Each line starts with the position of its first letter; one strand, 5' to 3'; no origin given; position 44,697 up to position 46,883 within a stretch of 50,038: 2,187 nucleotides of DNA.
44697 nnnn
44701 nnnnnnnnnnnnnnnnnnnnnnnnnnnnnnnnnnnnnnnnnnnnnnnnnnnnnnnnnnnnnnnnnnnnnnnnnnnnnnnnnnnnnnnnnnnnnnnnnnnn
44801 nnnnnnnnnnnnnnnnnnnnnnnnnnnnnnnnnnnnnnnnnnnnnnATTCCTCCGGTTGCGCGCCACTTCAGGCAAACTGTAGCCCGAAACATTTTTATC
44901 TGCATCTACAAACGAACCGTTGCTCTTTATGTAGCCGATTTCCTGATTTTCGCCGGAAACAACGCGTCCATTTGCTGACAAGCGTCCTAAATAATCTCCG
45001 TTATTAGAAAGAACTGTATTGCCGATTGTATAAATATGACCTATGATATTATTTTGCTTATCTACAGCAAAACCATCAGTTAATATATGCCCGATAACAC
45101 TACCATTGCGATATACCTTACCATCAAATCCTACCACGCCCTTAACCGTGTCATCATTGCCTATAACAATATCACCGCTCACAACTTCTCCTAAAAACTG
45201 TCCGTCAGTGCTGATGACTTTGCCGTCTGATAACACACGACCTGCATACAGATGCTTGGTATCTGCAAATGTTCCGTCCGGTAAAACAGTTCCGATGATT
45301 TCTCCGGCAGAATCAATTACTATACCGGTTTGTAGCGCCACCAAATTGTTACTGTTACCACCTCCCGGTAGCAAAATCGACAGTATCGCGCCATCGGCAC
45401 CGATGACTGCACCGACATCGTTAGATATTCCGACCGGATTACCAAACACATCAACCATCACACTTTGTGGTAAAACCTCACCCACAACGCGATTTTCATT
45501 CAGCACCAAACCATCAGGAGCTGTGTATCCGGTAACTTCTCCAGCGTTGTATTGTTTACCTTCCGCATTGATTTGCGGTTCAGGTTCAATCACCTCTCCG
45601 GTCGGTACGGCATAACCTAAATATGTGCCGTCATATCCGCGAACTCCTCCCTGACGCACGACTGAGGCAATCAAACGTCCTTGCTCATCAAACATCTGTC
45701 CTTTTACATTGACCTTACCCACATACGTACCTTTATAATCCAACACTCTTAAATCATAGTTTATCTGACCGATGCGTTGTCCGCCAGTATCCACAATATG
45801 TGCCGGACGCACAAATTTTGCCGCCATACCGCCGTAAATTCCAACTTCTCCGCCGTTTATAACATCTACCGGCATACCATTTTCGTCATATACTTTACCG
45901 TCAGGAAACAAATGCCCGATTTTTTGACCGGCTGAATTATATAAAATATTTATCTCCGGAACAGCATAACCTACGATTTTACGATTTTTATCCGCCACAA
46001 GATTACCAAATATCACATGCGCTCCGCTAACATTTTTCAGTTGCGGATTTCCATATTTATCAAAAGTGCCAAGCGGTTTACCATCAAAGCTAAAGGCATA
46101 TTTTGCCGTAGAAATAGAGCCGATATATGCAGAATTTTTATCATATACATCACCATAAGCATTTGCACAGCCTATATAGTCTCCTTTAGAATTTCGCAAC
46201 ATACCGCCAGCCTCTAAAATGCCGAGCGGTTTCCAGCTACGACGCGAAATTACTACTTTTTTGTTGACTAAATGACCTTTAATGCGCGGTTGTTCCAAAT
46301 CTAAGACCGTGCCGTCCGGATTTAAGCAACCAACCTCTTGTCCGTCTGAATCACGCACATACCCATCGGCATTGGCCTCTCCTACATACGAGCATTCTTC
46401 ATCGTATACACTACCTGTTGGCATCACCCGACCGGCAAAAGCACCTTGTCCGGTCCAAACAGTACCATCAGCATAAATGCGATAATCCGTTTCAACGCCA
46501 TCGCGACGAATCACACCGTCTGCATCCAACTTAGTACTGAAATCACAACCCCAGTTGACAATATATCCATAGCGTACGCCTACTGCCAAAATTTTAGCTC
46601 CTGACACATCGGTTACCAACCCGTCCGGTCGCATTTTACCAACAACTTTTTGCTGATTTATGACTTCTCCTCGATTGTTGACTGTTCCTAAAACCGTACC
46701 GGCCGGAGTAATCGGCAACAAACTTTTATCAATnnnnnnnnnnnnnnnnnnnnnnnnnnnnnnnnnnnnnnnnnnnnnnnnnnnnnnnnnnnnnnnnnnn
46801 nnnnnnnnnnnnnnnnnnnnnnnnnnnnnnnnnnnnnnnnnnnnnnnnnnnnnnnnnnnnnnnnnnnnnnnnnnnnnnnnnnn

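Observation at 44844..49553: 1569-aa TM-anchored protein: an Ig-like domain followed by about 80 units of a D-x-[DN]-G-containing 17-residue repeat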

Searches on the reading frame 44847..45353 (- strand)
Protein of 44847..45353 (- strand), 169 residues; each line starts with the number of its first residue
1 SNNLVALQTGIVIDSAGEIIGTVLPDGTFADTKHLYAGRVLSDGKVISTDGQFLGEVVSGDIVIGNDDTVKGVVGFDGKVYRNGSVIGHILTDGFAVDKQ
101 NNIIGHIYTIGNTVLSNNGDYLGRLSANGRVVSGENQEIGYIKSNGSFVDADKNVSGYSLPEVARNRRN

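Call 50: search_protein_families(library=pfam, proteins=[window:44847-45353:-], max_evalue=0.01)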
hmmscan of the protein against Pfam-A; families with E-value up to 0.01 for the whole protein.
seq(169 aa): 3 families
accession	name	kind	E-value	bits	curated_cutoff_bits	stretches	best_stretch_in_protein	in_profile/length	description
PF21785.3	Bflower_2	-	3e-14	53.3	38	2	82-158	23-95/112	5-fold beta-flower protein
PF12396.14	DUF3659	-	4.2e-07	30.2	24.8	1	39-90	7-55/61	Protein of unknown function (DUF3659)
PF04519.19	Bactofilin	-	0.009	16.7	27.9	1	38-117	11-89/98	Polymer-forming cytoskeletal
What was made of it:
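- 44847..46733 (-): Degenerate beta-flower repeats, more hydrophobic and aromatic, aa 941-1569. Fragments hit Bflower_2 with E from 4e-9 to 3e-14, and 9e-5 for aa 1251-1400 (call 50).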

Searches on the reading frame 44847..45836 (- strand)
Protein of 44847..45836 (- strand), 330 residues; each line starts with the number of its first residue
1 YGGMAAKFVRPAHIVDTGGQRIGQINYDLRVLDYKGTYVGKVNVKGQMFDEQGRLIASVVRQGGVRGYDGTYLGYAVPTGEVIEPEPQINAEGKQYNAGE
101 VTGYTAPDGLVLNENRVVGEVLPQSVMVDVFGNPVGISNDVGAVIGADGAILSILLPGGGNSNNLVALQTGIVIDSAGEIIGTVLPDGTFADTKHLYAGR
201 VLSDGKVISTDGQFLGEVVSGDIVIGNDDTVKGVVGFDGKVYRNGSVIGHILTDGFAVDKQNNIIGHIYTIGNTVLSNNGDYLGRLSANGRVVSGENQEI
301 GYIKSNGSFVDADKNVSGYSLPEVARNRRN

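Call 30: find_homologous_proteins(query=window:44847-45836:-, max_evalue=0.001)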
Query window:44847-45836:- (330 aa): 12 proteins with E <= 0.001 among 4788 candidates.
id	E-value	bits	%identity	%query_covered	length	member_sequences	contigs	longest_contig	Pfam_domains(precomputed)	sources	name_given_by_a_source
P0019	1.9e-132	459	62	100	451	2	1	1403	PF12396.15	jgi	jgi:hypothetical protein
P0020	6.4e-130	451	64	100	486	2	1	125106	PF21784.4,PF12396.15,PF21785.4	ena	-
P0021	5.8e-128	445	62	100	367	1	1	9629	PF21785.4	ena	-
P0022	3.8e-126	439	62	100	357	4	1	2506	PF21785.4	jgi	jgi:cytoskeletal protein CcmA (bactofilin family)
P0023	3.8e-122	426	59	100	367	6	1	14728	PF21785.4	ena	-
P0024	7.6e-118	411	57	100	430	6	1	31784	PF21784.4,PF21785.4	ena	-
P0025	3.9e-108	380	65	82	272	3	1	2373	-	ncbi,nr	ncbi:MAG: hypothetical protein II830_02110, partial [Alphaproteobacteria bacterium]|nr:hypothetical 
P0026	3.8e-92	327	68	68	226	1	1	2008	PF12396.15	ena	-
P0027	5.0e-90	320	74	62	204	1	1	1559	PF12396.15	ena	-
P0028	8.9e-88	313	53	86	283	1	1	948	PF21785.4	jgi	jgi:hypothetical protein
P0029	1.3e-73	266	42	100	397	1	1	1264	PF21784.4,PF12396.15,PF21785.4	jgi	jgi:hypothetical protein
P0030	7.1e-71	257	42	98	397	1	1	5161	PF21784.4,PF12396.15,PF21785.4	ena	-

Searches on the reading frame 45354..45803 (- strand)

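Call 50: search_protein_families(library=pfam, proteins=[window:45354-45803:-], max_evalue=0.01)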
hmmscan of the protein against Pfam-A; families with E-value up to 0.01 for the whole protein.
seq(150 aa): 2 families
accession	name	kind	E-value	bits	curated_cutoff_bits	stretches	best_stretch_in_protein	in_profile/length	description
PF21785.3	Bflower_2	-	9.4e-05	22.7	38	1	3-65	36-96/112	5-fold beta-flower protein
PF21784.3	Bflower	-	0.0049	17.7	25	0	2-53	19-68/116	4-fold beta flower protein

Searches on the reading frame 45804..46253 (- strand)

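Call 50: search_protein_families(library=pfam, proteins=[window:45804-46253:-], max_evalue=0.01)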
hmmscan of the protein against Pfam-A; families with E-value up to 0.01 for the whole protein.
seq(150 aa): 3 families
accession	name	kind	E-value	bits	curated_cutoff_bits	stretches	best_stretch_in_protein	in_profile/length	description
PF21785.3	Bflower_2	-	1.6e-09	38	38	2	83-136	17-67/112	5-fold beta-flower protein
PF12396.14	DUF3659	-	8.5e-05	22.8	24.8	0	80-114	20-54/61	Protein of unknown function (DUF3659)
PF21784.3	Bflower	-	0.00054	20.8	25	0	19-66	3-49/116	4-fold beta flower protein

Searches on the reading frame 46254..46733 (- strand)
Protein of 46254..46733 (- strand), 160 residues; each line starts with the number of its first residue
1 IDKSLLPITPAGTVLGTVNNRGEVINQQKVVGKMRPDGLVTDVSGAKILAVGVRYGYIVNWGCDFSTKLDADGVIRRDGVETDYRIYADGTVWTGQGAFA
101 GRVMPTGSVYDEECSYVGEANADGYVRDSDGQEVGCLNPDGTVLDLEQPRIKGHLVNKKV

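Call 50: search_protein_families(library=pfam, proteins=[window:46254-46733:-], max_evalue=0.01)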
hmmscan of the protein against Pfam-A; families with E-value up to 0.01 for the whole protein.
seq(160 aa): 2 families
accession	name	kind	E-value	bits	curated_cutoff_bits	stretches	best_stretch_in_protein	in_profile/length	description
PF21785.3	Bflower_2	-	4.1e-09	36.7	38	1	69-151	15-93/112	5-fold beta-flower protein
PF12396.14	DUF3659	-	0.00074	19.8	24.8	0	120-137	8-25/61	Protein of unknown function (DUF3659)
